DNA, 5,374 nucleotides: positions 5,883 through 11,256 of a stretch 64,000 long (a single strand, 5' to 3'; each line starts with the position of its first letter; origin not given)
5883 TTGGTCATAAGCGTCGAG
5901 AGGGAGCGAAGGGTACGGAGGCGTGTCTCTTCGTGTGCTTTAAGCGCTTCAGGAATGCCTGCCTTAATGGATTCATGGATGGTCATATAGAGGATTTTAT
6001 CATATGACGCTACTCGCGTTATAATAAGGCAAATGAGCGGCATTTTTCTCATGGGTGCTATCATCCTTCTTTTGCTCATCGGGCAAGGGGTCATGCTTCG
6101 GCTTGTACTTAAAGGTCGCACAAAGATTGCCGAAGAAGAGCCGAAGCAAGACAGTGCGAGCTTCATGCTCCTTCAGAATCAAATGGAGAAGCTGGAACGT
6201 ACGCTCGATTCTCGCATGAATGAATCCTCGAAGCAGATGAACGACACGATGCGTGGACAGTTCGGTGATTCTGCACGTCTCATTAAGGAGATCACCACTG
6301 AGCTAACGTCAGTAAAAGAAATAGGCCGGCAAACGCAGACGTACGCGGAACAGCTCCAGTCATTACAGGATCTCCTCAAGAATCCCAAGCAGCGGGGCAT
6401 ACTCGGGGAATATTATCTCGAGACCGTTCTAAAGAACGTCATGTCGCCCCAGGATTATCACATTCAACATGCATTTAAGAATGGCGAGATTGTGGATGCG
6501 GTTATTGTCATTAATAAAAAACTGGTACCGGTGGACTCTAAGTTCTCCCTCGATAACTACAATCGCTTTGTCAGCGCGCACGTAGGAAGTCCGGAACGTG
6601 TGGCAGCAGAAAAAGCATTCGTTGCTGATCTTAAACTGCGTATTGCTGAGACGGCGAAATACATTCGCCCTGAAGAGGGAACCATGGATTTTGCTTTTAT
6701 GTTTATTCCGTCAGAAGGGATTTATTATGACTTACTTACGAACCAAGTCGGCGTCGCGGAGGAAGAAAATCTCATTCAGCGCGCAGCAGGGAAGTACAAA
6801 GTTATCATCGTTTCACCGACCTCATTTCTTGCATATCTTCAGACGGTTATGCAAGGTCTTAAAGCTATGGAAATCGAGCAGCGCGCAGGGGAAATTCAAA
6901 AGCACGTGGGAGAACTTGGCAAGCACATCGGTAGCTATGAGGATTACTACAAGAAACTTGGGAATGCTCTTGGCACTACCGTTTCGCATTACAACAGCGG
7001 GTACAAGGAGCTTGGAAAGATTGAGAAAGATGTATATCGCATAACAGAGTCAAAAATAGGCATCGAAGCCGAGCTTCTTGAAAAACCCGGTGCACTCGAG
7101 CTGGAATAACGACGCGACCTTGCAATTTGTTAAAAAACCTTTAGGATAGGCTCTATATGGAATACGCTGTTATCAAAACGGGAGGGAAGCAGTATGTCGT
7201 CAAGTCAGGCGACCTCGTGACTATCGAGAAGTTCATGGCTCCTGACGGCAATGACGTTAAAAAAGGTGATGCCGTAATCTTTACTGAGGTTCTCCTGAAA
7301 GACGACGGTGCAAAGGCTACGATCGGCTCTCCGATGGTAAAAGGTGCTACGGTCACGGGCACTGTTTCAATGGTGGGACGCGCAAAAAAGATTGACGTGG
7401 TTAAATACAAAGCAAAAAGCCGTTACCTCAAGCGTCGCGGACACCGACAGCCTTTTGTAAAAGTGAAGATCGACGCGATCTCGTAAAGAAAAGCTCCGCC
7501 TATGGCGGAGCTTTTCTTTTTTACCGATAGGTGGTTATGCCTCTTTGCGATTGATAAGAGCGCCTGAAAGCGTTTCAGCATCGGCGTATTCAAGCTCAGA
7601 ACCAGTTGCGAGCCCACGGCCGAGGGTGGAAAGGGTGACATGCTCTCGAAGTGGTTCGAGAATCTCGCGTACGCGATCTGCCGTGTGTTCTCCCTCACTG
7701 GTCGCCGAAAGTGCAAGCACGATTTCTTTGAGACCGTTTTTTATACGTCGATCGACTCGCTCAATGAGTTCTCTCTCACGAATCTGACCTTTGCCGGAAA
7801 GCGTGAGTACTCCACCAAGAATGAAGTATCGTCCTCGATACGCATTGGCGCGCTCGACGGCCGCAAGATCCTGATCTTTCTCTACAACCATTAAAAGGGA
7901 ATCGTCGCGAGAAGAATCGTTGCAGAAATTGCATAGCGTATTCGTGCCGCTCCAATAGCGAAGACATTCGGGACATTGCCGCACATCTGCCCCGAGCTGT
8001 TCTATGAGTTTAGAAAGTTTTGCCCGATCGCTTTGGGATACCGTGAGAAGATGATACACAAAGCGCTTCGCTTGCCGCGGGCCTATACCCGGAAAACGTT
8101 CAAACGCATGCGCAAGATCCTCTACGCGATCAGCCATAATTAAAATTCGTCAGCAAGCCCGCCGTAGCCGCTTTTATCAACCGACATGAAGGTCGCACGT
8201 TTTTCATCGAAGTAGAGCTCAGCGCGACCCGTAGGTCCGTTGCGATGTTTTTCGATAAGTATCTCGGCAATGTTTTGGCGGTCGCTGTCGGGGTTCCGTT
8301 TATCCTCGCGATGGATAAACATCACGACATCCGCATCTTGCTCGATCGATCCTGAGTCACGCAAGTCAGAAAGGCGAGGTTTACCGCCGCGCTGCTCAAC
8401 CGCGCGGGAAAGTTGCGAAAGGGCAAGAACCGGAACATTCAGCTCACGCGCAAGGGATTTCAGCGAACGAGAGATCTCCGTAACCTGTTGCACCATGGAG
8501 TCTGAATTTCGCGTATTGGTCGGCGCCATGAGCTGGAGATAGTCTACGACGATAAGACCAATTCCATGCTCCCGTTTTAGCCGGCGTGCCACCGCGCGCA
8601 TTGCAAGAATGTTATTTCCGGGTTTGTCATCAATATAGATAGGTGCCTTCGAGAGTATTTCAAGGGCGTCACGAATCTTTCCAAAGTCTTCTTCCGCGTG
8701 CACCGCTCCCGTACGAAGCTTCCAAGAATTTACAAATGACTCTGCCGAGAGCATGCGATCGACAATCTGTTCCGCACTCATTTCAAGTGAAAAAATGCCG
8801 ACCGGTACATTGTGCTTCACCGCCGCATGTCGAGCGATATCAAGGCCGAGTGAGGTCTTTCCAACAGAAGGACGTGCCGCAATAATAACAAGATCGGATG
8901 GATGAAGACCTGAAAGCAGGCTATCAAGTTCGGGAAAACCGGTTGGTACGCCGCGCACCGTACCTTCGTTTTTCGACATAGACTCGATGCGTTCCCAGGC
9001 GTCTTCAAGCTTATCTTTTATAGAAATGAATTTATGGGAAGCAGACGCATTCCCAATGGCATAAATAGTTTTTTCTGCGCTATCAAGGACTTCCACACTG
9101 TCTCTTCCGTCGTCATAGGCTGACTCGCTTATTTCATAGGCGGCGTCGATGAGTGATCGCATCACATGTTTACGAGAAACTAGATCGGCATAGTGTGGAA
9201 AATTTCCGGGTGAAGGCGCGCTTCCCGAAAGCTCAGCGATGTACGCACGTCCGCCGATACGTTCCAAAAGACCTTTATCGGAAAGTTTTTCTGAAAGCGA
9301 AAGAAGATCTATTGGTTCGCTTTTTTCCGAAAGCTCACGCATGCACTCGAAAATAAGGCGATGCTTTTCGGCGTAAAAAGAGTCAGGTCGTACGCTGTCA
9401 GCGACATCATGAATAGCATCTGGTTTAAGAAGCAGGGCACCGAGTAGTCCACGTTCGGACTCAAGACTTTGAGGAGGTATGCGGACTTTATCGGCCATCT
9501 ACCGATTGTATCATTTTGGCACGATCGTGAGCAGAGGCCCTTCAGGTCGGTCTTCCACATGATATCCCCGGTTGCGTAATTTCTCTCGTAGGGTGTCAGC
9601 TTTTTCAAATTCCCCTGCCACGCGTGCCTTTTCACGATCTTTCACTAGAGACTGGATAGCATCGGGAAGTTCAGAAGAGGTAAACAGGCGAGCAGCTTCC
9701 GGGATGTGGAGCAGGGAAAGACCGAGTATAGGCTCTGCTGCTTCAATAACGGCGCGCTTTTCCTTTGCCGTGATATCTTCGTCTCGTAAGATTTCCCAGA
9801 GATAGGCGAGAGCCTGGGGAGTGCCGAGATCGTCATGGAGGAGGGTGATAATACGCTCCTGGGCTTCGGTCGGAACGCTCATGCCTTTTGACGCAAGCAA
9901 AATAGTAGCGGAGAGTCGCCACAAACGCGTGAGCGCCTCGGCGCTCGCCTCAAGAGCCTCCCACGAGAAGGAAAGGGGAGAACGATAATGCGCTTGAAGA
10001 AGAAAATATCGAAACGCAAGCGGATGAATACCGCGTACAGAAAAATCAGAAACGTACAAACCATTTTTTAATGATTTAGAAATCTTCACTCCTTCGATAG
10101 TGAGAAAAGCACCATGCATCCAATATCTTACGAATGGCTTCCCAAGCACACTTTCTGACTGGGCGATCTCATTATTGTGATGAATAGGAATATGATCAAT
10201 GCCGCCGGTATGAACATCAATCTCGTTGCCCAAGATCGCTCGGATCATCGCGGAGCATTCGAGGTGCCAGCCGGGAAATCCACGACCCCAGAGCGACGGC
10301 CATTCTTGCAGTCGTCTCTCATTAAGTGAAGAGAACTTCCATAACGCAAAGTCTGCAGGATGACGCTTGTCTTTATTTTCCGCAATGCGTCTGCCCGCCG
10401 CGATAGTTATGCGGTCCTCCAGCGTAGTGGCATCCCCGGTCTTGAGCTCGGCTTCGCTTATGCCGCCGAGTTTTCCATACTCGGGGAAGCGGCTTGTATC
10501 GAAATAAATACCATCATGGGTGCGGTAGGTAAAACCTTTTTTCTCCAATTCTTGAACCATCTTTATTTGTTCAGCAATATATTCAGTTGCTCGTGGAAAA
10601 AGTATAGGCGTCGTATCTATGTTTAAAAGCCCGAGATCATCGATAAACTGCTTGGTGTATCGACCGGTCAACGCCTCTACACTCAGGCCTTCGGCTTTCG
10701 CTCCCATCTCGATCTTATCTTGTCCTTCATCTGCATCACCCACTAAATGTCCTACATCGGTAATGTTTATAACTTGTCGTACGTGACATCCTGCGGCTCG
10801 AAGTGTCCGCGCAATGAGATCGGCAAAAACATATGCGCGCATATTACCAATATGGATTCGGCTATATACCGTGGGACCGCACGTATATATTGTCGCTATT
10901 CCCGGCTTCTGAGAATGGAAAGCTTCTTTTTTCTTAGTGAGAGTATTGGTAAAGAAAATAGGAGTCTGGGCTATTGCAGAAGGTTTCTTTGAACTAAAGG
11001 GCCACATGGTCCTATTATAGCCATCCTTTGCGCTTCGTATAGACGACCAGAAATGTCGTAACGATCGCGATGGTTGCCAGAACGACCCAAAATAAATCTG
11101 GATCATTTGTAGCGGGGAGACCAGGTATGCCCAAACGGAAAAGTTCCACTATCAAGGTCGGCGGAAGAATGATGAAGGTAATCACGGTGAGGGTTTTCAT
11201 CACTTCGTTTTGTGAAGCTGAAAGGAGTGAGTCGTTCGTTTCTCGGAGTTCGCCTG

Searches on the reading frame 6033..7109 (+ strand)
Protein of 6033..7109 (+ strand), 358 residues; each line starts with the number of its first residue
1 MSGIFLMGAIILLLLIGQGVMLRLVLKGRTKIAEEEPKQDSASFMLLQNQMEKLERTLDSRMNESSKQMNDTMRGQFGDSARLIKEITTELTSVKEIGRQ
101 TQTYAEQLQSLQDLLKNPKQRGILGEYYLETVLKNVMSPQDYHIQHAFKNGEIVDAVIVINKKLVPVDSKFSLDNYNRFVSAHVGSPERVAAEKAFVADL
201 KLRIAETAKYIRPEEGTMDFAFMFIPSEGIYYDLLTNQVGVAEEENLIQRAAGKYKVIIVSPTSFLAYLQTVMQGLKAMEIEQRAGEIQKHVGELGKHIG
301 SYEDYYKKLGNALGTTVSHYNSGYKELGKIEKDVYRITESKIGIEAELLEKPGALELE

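Call 56: search_protein_families(library=pfam, proteins=[window:6033-7109:+], max_evalue=0.001)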
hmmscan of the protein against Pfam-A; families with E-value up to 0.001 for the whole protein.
window:6033-7109:+ (358 aa): 2 families
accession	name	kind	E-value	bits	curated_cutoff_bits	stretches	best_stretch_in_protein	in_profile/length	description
PF02646.22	RmuC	-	1.1e-51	176.2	26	1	51-339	3-283/291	RmuC family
PF02666.20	PS_Dcarbxylase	-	0.00017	21.7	22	1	96-178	36-114/198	Phosphatidylserine decarboxylase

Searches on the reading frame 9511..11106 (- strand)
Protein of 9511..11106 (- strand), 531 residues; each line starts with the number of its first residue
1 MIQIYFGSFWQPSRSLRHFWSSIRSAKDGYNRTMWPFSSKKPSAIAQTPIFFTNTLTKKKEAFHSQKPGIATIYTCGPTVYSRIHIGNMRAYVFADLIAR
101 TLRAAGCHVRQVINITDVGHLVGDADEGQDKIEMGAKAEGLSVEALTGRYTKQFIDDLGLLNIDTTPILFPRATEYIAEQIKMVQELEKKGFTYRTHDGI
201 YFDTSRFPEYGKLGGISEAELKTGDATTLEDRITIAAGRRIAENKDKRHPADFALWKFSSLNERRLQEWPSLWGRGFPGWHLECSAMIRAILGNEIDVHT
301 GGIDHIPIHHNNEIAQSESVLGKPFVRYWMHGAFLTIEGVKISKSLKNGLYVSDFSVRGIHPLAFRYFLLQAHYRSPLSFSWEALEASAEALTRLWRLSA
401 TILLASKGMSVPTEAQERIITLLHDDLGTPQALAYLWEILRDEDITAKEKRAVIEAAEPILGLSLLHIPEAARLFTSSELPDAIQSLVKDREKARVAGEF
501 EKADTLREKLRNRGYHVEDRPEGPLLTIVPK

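Call 56: search_protein_families(library=pfam, proteins=[window:9511-11106:-], max_evalue=0.001)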
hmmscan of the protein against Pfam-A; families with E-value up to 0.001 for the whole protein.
window:9511-11106:- (531 aa): 5 families
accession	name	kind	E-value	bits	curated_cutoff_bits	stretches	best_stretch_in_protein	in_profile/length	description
PF01406.26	tRNA-synt_1e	-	2.9e-85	286.7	27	1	66-388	5-299/301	tRNA synthetases class I (C) catalytic domain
PF09334.17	tRNA-synt_1g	-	1.5e-13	50.7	20.1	1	80-205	10-125/391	tRNA synthetases class I (M)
PF23493.1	CysS_C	-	8.5e-08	32.6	23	1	478-521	2-45/51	Cysteinyl-tRNA ligase anticodon binding domain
PF01921.24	tRNA-synt_1f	-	6e-05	22.6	27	0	71-118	23-70/360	tRNA synthetases class I (K)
PF00133.28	tRNA-synt_1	-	8.2e-05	22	22.7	0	299-375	332-408/414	tRNA synthetases class I (I, L, M and V)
